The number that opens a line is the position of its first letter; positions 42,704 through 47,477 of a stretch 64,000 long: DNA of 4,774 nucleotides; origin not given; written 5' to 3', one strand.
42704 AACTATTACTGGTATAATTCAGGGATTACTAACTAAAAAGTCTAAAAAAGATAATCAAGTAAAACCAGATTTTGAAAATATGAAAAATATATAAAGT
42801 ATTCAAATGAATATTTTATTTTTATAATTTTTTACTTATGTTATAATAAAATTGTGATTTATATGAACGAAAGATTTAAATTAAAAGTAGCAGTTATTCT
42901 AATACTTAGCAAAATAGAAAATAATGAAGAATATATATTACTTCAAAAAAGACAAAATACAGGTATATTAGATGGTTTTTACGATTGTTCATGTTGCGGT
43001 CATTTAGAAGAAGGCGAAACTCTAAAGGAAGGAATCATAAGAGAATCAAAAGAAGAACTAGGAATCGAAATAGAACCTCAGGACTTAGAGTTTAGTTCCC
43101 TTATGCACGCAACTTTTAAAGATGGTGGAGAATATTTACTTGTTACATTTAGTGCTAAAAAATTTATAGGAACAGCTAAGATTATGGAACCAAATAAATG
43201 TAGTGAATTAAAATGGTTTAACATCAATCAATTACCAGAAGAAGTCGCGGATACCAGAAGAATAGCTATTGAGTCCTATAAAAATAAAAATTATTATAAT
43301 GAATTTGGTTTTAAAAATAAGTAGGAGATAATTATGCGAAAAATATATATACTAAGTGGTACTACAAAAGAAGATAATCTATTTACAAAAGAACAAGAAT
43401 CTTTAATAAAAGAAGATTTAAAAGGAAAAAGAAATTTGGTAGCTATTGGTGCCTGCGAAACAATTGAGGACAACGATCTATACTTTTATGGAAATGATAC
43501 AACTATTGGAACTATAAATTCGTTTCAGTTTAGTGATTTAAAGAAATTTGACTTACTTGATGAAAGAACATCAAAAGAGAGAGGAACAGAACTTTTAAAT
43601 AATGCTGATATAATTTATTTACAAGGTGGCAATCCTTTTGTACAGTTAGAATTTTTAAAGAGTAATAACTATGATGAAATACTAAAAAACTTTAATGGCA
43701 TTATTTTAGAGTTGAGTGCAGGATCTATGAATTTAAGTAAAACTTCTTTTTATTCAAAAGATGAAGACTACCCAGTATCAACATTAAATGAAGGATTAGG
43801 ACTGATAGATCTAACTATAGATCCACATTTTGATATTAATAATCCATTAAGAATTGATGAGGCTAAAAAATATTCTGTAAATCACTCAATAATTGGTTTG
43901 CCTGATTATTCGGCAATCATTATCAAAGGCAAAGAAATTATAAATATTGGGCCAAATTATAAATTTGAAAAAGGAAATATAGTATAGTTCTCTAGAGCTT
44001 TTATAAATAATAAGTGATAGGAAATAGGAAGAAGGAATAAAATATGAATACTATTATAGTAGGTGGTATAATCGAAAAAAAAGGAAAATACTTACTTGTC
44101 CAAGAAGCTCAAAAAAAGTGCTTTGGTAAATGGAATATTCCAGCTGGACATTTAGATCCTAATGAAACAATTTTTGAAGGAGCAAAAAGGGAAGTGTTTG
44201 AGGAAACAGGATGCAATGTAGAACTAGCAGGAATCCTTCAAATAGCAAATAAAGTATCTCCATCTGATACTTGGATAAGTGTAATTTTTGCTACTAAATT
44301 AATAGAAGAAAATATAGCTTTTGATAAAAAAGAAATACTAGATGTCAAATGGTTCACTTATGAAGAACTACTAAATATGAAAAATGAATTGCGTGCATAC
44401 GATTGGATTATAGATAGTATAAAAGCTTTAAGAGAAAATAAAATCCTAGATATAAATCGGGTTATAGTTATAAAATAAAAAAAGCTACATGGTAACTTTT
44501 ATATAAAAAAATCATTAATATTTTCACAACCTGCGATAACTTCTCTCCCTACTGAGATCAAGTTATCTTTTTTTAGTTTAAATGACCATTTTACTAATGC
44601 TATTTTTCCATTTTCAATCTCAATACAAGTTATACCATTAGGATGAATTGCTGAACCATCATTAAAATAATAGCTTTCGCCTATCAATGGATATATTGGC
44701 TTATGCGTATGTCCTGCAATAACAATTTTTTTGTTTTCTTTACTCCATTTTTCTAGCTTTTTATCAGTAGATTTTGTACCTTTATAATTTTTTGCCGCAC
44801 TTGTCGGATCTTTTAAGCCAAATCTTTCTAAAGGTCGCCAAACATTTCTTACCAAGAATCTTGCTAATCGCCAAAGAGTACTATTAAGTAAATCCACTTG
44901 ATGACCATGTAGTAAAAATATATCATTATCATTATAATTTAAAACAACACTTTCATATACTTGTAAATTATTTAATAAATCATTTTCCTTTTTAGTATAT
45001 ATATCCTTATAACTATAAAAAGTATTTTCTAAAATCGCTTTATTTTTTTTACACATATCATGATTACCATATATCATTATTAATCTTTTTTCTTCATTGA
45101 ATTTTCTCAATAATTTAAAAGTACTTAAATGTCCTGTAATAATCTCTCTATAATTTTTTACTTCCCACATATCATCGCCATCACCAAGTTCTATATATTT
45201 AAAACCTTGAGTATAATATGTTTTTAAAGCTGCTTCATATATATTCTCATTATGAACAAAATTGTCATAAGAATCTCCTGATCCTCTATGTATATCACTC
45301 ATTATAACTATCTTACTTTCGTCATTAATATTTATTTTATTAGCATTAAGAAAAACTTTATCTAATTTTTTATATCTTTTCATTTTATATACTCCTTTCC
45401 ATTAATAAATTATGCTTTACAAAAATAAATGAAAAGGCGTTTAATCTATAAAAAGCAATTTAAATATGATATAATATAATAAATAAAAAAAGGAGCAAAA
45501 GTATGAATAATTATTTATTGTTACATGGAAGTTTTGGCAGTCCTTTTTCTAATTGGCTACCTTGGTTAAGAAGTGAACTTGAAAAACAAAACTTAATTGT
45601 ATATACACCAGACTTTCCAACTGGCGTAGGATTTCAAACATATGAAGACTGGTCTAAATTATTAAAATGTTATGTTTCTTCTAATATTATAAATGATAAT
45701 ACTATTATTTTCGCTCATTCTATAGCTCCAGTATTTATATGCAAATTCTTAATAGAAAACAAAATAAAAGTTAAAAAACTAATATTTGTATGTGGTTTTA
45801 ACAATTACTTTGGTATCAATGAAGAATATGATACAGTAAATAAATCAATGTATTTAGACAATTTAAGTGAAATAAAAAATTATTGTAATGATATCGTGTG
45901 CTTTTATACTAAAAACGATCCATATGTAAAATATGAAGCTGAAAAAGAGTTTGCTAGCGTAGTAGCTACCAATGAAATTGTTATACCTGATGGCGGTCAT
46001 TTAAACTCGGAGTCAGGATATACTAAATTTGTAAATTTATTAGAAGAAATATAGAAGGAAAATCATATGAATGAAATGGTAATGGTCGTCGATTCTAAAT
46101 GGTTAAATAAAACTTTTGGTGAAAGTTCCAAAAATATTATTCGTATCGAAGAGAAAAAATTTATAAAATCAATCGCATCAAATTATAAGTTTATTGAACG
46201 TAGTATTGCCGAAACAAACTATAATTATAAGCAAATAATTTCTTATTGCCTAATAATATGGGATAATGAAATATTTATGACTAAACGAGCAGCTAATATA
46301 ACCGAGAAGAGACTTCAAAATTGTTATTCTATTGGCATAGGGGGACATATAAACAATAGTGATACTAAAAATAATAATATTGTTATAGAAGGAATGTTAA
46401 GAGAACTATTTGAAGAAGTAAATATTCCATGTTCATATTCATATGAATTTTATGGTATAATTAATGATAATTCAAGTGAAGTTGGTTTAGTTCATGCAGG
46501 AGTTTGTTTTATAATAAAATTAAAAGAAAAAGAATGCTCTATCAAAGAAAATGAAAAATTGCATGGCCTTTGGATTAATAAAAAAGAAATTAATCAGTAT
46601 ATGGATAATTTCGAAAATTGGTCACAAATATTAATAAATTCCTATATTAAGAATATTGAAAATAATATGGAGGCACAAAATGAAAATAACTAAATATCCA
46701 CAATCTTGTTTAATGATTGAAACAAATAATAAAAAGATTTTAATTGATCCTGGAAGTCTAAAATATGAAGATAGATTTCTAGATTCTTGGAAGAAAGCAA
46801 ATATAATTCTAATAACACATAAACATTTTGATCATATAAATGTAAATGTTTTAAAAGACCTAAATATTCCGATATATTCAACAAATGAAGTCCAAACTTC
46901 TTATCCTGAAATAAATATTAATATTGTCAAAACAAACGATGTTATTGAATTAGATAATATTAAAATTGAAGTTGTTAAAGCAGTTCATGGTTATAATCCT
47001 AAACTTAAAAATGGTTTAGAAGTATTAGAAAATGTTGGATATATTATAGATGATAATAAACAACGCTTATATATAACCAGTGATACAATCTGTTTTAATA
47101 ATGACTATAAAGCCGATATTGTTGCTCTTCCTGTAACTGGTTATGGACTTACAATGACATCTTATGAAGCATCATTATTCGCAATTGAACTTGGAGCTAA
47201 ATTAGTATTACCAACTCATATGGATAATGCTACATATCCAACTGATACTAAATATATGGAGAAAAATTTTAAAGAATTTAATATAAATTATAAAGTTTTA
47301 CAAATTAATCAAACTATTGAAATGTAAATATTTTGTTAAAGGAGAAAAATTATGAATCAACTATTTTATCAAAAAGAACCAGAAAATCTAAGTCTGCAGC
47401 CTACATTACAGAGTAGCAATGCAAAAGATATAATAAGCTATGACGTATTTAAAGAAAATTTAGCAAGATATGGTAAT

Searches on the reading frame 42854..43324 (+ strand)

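Call 63: search_protein_families(library=pfam, proteins=[window:42854-43324:+], max_evalue=0.001)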
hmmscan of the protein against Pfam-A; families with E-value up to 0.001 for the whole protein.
window:42854-43324:+ (156 aa): 2 families
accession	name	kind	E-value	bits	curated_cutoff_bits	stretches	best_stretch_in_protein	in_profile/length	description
PF00293.34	NUDIX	-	6.9e-16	58.9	21.1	1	14-135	6-127/134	NUDIX domain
PF14815.12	NUDIX_4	-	9.1e-07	29.1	35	1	21-90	5-67/113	NUDIX domain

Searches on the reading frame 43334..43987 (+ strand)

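Call 63: search_protein_families(library=pfam, proteins=[window:43334-43987:+], max_evalue=0.001)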
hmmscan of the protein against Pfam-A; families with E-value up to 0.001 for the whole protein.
window:43334-43987:+ (217 aa): 1 family
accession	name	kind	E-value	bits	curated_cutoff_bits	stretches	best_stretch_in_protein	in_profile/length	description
PF03575.23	Peptidase_S51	-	3.4e-15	56.7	23.9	1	72-203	63-204/206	Peptidase family S51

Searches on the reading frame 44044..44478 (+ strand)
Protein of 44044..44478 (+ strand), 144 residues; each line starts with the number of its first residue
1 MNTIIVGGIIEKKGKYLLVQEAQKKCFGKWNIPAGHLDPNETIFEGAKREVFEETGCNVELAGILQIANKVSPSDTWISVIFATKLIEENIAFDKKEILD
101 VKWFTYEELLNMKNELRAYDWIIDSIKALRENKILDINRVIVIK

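Call 63: search_protein_families(library=pfam, proteins=[window:44044-44478:+], max_evalue=0.001)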
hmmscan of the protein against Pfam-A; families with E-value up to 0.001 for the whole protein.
window:44044-44478:+ (144 aa): 1 family
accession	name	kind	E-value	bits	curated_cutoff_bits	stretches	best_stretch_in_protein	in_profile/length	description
PF00293.34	NUDIX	-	2e-22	80.1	21.1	1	9-117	10-126/134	NUDIX domain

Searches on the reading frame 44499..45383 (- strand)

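Call 63: search_protein_families(library=pfam, proteins=[window:44499-45383:-], max_evalue=0.001)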
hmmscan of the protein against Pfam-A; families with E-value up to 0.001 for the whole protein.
window:44499-45383:- (294 aa): 2 families
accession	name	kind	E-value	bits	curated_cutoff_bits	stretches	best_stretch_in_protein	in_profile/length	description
PF12850.12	Metallophos_2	-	1.5e-10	41.8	27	1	81-248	31-138/154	Calcineurin-like phosphoesterase superfamily domain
PF00149.33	Metallophos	-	1.7e-10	42.1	21.5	1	24-229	2-191/191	Calcineurin-like phosphoesterase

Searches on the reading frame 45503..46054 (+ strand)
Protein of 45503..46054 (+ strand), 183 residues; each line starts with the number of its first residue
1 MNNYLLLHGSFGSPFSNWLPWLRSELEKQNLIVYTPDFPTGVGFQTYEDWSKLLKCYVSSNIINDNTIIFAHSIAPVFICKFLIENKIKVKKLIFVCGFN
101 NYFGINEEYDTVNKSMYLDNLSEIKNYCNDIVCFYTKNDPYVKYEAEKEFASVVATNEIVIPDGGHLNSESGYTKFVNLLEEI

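Call 63: search_protein_families(library=pfam, proteins=[window:45503-46054:+], max_evalue=0.001)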
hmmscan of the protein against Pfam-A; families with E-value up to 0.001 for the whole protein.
window:45503-46054:+ (183 aa): 1 family
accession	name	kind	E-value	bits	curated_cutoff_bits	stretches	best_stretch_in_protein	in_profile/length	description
PF06821.19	Ser_hydrolase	-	2.9e-14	53.8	22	1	4-177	1-164/172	Serine hydrolase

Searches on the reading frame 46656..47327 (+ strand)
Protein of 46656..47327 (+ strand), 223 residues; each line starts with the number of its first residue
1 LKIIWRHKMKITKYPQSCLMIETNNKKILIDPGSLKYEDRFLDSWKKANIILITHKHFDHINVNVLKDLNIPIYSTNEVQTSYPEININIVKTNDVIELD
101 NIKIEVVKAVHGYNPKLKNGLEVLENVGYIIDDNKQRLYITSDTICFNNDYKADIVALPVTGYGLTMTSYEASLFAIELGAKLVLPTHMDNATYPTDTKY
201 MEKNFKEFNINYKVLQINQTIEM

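Call 63: search_protein_families(library=pfam, proteins=[window:46656-47327:+], max_evalue=0.001)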
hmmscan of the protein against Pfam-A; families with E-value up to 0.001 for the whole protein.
window:46656-47327:+ (223 aa): 3 families
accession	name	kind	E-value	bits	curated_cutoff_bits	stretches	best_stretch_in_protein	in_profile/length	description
PF13483.12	Lactamase_B_3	-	1.5e-22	80.8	24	1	10-188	1-160/160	Beta-lactamase superfamily domain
PF12706.13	Lactamase_B_2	-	8.5e-14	52.1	27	1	27-189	2-200/200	Beta-lactamase superfamily domain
PF00753.33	Lactamase_B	-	7.3e-10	39.6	22.7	1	13-61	3-57/196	Metallo-beta-lactamase superfamily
